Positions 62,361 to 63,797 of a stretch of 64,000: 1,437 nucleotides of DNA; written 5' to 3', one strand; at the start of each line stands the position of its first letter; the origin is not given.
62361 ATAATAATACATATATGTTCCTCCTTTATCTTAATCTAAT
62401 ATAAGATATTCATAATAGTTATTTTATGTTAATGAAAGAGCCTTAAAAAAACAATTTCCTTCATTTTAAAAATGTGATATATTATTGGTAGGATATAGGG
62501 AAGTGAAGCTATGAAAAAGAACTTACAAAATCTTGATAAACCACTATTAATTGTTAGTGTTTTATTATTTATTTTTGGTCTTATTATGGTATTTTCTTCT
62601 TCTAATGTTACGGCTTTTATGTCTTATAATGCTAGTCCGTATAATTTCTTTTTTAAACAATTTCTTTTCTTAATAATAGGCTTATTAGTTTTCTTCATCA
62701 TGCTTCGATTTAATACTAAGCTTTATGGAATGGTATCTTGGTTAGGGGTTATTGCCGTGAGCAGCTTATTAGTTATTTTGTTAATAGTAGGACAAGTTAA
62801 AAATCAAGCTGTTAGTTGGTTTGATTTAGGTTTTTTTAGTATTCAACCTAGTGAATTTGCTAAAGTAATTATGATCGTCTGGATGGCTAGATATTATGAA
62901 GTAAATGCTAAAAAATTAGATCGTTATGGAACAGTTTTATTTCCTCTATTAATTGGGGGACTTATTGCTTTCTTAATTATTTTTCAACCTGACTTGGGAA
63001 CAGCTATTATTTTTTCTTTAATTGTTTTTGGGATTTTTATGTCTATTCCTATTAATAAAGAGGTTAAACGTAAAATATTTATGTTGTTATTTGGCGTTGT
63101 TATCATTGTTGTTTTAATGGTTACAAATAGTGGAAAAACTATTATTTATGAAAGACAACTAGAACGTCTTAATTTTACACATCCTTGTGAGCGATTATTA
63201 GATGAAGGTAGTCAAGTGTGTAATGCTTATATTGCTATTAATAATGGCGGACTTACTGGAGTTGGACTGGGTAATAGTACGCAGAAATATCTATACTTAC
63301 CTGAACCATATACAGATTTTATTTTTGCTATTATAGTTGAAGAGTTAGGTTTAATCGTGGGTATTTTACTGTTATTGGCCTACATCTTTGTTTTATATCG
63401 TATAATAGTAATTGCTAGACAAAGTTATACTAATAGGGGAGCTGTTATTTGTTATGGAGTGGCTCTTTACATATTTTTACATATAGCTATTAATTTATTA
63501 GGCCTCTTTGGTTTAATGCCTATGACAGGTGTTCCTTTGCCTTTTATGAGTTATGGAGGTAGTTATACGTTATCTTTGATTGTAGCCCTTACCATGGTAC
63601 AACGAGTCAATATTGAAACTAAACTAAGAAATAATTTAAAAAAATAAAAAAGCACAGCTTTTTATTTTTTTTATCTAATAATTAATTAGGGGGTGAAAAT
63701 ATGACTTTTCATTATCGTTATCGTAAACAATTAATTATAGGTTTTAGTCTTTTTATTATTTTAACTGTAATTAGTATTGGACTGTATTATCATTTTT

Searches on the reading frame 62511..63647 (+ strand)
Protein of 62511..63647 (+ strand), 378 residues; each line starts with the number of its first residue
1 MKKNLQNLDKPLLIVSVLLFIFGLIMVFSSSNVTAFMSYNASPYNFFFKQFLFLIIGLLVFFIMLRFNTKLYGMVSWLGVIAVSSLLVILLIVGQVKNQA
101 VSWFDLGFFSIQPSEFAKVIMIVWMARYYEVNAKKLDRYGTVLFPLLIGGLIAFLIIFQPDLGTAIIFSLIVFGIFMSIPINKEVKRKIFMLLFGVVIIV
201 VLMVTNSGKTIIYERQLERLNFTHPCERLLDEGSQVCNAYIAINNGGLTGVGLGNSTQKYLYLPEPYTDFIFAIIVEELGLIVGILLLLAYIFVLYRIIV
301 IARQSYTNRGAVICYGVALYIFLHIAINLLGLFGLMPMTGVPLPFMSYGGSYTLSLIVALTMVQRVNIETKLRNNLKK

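Call 24: search_protein_families(library=pfam, proteins=[window:62511-63647:+], max_evalue=0.001)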
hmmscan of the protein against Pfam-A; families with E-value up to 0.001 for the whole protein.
window:62511-63647:+ (378 aa): 1 family
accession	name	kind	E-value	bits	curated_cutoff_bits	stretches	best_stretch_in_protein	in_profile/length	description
PF01098.24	FTSW_RODA_SPOVE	-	1.1e-80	271.8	26.4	1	13-371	5-355/356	Cell cycle protein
